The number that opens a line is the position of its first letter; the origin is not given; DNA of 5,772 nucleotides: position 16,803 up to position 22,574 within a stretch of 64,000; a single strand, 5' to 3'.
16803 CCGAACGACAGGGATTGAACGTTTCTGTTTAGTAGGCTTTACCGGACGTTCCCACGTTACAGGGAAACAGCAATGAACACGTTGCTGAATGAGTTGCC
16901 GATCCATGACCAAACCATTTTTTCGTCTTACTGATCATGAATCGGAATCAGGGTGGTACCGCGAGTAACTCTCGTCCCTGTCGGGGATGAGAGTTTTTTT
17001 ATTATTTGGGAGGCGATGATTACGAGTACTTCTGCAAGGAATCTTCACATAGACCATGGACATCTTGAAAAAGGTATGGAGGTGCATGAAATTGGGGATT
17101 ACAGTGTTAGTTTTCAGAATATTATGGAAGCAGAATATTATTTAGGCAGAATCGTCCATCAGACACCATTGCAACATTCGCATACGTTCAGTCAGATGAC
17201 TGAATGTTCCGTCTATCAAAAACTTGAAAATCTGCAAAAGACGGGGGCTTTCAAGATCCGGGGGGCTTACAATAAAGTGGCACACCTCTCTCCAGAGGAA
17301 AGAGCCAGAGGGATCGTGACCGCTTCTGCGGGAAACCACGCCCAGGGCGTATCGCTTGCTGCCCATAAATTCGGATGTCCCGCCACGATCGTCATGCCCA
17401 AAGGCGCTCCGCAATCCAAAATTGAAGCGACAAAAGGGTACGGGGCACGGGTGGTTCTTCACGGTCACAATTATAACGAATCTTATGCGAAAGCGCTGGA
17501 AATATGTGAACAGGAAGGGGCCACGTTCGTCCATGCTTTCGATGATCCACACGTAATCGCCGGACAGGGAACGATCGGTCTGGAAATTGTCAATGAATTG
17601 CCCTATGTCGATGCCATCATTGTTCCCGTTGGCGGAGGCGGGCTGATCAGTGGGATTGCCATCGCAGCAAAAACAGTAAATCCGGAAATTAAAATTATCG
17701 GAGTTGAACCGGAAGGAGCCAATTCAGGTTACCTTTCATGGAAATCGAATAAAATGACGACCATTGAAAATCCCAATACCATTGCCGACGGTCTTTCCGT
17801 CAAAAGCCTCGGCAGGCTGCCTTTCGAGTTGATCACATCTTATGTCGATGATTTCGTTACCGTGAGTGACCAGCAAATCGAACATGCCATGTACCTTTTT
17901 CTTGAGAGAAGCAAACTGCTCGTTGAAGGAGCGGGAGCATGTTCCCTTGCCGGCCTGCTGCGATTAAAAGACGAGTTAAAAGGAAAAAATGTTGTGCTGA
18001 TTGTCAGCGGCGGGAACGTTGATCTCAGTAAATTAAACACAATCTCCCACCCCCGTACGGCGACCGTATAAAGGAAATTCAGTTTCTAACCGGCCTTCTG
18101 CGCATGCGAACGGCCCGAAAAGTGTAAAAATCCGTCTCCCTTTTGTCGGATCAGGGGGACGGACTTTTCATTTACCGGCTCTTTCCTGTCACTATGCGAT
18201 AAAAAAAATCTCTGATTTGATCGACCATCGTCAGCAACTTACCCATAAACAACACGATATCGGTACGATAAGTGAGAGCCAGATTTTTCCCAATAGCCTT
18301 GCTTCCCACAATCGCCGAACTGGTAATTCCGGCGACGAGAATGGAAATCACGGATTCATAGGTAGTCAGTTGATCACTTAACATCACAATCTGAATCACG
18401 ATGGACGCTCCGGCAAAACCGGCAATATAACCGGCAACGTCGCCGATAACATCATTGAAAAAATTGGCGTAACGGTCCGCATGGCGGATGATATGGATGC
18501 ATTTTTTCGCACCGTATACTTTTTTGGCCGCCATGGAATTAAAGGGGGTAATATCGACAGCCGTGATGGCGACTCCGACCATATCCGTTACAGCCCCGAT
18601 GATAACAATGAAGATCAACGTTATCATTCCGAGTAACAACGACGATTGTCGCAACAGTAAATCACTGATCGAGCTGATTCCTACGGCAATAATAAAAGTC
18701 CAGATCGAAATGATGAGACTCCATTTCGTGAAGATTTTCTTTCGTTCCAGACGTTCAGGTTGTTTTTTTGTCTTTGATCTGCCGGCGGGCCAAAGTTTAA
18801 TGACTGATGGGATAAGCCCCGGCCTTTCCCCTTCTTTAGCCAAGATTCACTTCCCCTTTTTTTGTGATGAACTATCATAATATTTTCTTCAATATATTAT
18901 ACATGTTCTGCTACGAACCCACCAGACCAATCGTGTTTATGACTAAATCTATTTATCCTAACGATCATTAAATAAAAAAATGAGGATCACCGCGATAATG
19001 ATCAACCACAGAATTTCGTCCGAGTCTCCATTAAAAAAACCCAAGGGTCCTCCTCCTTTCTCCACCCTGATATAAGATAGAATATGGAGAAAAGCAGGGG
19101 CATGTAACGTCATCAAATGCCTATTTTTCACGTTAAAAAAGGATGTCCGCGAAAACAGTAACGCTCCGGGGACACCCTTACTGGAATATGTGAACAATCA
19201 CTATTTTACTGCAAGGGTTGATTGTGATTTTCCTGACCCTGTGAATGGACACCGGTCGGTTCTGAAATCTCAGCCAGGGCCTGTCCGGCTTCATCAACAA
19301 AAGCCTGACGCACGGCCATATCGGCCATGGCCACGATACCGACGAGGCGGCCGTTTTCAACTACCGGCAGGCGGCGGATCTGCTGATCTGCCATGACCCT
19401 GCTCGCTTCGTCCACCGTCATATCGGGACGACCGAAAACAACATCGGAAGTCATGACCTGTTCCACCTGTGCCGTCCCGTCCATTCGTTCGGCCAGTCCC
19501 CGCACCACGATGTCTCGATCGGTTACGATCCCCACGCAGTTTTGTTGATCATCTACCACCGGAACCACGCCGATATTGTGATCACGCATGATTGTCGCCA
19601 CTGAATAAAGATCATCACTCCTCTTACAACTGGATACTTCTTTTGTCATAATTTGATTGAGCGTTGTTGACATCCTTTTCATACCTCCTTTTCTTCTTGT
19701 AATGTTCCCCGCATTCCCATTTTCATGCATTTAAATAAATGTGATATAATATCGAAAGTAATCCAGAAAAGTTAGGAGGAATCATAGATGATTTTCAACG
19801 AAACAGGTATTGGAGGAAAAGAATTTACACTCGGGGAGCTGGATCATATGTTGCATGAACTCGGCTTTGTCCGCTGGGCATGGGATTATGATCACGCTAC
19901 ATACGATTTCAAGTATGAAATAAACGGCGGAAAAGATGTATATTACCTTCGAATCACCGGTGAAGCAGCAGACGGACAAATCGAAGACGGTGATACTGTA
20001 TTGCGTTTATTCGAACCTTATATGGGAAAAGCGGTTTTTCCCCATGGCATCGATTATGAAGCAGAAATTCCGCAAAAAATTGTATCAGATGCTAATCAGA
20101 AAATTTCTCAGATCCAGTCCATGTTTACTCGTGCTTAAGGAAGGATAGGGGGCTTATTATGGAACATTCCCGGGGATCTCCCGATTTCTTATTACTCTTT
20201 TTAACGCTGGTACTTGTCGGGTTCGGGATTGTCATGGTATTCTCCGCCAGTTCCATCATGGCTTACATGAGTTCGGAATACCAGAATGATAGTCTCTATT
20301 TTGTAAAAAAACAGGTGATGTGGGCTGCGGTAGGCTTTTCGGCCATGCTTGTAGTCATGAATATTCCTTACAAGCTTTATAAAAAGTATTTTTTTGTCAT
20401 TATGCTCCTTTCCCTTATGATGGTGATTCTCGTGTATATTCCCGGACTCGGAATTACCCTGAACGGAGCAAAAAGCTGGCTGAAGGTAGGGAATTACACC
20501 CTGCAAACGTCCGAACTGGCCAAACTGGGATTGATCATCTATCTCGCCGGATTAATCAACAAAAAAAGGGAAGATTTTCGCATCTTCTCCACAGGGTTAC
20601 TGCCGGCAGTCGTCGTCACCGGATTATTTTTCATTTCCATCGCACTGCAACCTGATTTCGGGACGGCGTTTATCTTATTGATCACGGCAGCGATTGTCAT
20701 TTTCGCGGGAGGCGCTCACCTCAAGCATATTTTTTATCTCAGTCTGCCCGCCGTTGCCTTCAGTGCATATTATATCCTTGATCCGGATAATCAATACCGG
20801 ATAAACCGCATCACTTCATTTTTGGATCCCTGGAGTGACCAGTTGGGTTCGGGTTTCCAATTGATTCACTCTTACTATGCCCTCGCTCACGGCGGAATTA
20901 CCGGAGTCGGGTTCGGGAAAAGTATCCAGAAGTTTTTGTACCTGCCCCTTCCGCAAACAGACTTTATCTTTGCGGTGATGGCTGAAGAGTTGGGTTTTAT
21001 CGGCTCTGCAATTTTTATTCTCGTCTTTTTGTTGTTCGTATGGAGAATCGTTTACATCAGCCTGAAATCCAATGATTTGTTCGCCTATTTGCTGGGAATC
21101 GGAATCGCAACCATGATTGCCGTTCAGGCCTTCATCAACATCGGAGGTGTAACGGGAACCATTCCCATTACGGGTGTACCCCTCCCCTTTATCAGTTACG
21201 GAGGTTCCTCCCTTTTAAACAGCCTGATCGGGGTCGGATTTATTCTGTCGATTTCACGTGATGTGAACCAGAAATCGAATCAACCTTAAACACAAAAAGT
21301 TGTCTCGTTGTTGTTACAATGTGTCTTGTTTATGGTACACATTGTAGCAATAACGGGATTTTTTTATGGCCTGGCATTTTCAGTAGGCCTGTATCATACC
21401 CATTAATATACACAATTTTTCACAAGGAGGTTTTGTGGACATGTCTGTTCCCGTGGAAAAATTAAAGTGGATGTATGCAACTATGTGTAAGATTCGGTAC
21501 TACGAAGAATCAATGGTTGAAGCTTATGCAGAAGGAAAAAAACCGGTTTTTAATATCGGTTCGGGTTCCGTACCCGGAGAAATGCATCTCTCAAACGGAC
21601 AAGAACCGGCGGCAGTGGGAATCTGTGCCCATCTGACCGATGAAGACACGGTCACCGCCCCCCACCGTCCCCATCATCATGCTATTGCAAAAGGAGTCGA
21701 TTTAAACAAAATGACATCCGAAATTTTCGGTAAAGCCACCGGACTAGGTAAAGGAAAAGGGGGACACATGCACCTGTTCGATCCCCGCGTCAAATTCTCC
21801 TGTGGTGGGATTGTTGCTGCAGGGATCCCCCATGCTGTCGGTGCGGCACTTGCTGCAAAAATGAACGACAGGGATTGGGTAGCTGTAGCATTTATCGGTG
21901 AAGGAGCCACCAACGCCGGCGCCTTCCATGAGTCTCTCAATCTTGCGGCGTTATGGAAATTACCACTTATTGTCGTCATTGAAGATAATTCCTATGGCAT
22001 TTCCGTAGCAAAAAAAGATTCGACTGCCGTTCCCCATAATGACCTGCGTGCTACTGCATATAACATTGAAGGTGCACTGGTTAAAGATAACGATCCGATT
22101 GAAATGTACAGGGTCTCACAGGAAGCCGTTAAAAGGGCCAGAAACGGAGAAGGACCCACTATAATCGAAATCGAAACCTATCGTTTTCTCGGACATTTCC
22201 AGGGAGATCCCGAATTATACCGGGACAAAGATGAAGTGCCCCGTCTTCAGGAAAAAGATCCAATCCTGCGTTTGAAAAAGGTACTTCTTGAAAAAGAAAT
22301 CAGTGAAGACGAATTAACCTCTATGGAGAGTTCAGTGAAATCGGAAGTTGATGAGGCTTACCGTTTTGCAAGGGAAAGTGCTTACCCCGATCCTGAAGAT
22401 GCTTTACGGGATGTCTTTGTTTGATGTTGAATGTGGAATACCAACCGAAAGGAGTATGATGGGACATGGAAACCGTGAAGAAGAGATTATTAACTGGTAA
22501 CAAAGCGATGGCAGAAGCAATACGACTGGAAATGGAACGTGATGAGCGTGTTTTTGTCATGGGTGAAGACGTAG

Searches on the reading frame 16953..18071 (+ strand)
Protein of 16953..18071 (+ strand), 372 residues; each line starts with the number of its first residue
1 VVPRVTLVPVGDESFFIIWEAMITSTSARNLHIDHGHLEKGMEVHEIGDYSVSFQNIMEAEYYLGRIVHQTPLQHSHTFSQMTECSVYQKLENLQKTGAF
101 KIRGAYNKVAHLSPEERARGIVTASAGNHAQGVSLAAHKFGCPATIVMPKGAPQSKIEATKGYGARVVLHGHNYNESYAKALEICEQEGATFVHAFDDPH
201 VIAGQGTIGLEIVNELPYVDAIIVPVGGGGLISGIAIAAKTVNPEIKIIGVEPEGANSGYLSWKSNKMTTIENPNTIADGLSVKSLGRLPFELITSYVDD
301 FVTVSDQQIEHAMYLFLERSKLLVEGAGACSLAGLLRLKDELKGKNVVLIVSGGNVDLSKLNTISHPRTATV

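Call 54: search_protein_families(library=pfam, proteins=[window:16953-18071:+], max_evalue=0.00001)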
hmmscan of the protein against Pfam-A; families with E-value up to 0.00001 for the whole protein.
window:16953-18071:+ (372 aa): 1 family
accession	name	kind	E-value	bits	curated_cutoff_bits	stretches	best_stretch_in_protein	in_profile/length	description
PF00291.31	PALP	-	9.2e-91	304.7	35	1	68-353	5-295/295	Pyridoxal-phosphate dependent enzyme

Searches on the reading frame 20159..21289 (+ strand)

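Call 54: search_protein_families(library=pfam, proteins=[window:20159-21289:+], max_evalue=0.00001)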
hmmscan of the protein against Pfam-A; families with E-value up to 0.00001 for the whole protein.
window:20159-21289:+ (376 aa): 1 family
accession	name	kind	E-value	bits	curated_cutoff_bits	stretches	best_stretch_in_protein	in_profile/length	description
PF01098.24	FTSW_RODA_SPOVE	-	5.3e-104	348.5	26.4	1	12-369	3-354/356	Cell cycle protein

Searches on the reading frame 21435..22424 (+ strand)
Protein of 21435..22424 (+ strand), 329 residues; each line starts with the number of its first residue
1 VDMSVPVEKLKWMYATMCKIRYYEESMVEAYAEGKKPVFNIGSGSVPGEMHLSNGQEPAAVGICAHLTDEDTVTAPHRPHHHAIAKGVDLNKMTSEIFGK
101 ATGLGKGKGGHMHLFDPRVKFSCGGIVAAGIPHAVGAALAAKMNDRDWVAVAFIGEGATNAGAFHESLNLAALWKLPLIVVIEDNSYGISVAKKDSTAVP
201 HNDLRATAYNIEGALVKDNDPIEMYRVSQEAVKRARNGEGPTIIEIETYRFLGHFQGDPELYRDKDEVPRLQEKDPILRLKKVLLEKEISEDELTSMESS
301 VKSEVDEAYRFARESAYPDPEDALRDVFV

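Call 54: search_protein_families(library=pfam, proteins=[window:21435-22424:+], max_evalue=0.00001)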
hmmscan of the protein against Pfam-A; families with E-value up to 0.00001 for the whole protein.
window:21435-22424:+ (329 aa): 2 families
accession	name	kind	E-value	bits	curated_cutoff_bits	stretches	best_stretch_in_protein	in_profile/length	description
PF00676.26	E1_dh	-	6.1e-70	236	22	1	48-320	24-299/300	Dehydrogenase E1 component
PF13292.11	DXP_synthase_N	-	2.4e-08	34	21.2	1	129-190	115-176/274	1-deoxy-D-xylulose-5-phosphate synthase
